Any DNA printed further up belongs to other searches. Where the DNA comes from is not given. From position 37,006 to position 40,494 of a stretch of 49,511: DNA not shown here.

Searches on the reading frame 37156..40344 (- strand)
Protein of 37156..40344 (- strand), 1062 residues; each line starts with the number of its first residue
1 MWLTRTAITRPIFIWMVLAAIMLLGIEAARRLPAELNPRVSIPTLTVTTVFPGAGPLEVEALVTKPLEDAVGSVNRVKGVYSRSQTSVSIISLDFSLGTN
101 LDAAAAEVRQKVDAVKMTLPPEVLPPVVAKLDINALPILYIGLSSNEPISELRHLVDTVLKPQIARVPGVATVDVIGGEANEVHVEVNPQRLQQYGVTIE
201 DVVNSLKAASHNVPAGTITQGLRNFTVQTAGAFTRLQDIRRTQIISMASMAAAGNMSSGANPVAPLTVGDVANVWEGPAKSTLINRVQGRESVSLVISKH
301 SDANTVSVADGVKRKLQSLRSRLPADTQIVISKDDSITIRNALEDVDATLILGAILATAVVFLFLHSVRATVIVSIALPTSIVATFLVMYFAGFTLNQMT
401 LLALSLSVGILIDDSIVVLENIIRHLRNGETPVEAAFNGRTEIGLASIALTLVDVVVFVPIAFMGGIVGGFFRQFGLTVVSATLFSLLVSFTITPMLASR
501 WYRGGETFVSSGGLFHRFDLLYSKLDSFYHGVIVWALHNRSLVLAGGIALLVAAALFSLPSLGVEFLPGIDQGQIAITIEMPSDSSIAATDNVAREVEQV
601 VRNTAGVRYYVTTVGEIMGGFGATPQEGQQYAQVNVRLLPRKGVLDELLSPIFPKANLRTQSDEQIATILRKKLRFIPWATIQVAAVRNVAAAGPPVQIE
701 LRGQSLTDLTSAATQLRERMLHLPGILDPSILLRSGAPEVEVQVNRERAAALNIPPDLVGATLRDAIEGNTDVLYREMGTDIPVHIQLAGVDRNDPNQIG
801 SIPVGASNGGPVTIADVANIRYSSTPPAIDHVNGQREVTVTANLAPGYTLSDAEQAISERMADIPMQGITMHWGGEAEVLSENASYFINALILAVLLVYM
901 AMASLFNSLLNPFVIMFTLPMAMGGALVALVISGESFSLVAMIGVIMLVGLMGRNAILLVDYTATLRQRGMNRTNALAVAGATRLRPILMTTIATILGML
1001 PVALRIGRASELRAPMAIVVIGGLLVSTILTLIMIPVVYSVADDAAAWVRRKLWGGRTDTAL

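Call 16: search_protein_families(library=pfam, proteins=[window:37156-40344:-], max_evalue=0.00001)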
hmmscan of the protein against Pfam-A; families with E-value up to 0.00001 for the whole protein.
window:37156-40344:- (1062 aa): 1 family
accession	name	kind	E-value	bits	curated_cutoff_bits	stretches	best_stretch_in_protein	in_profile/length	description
PF00873.25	ACR_tran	-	2e-246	820.8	28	1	4-1041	2-1019/1021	AcrB/AcrD/AcrF family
